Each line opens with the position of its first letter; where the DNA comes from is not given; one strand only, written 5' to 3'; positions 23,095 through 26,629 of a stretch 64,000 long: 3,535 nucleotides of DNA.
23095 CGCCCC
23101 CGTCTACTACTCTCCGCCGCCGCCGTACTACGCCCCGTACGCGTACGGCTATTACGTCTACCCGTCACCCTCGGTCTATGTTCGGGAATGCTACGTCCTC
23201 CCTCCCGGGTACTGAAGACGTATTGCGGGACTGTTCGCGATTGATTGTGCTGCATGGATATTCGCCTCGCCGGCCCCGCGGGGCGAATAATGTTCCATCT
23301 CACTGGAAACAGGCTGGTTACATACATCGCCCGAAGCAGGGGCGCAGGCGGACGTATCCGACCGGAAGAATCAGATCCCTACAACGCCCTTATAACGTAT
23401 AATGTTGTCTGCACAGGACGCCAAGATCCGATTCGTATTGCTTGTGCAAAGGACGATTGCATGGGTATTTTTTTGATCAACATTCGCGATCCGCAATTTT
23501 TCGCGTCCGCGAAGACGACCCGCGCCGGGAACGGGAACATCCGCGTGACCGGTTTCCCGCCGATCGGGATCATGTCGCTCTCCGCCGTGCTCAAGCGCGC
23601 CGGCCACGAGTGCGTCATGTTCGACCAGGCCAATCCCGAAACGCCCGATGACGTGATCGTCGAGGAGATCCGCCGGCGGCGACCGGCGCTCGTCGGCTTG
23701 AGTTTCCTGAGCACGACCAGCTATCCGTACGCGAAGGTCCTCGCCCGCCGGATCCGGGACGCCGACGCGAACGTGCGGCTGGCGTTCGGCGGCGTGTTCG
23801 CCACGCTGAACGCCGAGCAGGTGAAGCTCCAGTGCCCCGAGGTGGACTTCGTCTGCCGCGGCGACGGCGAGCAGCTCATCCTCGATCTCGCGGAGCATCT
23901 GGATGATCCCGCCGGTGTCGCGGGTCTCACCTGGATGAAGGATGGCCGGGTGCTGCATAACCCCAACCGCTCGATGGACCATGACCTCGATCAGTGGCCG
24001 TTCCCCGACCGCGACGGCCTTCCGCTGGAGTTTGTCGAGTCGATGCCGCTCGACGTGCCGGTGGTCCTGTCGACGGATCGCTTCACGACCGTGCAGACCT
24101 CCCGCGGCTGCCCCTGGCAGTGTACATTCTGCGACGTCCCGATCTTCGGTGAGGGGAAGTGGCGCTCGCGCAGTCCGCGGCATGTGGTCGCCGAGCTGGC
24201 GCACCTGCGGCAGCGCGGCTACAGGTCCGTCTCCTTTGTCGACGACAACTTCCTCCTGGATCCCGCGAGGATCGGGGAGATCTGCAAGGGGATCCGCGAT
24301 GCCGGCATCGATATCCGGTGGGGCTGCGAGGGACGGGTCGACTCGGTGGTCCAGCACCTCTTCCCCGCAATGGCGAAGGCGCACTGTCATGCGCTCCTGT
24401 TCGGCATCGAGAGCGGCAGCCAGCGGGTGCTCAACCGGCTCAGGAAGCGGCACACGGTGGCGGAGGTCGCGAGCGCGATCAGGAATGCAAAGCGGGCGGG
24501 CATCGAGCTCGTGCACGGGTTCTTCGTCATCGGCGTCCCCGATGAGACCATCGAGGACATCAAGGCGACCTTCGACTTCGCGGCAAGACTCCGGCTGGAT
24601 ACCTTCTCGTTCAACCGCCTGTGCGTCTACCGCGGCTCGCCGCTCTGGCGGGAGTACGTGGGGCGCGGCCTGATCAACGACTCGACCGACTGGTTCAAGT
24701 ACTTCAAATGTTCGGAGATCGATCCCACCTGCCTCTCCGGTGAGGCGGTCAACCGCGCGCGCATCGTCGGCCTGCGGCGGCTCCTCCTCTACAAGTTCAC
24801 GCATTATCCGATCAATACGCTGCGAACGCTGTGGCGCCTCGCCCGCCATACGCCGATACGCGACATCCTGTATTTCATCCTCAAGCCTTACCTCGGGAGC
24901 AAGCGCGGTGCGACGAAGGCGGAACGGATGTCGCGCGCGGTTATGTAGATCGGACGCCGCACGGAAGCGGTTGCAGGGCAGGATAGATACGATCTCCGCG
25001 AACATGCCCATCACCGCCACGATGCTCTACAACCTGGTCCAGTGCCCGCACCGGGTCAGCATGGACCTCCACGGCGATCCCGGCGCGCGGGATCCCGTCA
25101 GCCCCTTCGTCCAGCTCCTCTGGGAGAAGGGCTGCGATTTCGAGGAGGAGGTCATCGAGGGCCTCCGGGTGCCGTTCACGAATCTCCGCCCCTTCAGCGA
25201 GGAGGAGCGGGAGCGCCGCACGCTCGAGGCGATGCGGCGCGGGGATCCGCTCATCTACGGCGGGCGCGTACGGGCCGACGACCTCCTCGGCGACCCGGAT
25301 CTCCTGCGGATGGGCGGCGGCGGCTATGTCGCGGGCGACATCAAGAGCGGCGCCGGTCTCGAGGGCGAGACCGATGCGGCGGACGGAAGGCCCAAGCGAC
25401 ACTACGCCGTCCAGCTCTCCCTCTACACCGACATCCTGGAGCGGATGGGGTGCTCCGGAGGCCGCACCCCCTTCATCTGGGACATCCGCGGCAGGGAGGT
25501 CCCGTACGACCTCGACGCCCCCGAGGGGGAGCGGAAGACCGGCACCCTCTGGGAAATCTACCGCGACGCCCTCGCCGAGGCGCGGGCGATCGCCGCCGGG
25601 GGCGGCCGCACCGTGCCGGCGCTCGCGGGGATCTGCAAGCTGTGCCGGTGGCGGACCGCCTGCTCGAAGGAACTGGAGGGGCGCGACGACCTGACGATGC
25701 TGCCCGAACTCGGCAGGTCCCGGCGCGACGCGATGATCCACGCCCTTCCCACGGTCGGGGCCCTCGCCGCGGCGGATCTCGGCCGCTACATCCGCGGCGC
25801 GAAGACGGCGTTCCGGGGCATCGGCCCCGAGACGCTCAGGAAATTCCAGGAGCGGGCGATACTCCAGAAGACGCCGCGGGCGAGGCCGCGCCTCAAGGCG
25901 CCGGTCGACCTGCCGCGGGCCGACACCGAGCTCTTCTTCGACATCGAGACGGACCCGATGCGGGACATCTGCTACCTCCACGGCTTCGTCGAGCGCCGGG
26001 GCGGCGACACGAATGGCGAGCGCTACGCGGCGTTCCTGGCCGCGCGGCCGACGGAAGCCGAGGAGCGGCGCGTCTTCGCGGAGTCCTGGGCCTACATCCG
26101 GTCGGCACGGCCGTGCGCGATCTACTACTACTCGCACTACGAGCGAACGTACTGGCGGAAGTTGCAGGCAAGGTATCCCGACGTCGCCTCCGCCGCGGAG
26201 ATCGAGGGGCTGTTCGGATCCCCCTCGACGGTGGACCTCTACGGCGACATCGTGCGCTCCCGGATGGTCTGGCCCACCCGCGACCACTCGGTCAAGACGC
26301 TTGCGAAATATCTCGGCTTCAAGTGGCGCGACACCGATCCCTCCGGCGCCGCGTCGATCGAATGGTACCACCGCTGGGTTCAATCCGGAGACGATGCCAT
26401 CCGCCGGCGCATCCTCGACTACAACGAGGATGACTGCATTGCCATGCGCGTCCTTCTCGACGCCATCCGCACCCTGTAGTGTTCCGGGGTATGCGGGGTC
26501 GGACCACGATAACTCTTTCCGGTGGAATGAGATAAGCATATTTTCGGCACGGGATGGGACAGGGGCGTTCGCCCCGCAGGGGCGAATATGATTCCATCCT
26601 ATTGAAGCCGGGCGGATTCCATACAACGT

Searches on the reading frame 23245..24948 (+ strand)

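Call 60: search_protein_families(library=pfam, proteins=[window:23245-24948:+], max_evalue=0.0001)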
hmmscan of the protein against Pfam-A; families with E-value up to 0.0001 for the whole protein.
window:23245-24948:+ (567 aa): 2 families
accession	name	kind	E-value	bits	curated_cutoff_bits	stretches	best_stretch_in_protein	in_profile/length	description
PF04055.27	Radical_SAM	-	5.3e-26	92.2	29.5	1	284-446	2-166/166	Radical SAM superfamily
PF02310.24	B12-binding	-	3e-20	72.7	32.1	1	104-212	12-117/121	B12 binding domain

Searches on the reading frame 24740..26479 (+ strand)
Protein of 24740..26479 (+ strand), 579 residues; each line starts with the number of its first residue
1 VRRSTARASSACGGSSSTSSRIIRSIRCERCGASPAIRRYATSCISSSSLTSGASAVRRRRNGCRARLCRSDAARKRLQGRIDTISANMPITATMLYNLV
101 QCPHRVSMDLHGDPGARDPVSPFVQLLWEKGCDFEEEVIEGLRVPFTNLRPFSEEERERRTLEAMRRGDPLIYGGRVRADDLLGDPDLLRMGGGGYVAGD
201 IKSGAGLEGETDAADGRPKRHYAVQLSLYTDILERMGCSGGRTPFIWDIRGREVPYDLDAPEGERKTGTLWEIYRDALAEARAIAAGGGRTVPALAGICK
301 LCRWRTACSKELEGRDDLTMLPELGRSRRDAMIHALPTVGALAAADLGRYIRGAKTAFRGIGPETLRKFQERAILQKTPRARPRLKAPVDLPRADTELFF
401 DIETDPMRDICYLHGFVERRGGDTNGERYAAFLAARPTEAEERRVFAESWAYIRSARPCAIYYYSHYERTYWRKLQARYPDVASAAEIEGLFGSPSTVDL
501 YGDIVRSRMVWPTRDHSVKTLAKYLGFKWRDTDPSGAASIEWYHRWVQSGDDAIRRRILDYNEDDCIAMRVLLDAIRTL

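Call 60: search_protein_families(library=pfam, proteins=[window:24740-26479:+], max_evalue=0.0001)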
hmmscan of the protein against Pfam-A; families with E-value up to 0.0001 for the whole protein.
window:24740-26479:+ (579 aa): 2 families
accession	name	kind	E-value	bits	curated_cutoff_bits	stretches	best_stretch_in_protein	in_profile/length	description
PF13482.12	RNase_H_2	-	2.9e-26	92.8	22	1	398-575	1-163/165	RNase_H superfamily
PF12705.13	PDDEXK_1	-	5.8e-05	23.6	22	0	153-308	101-246/247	PD-(D/E)XK nuclease superfamily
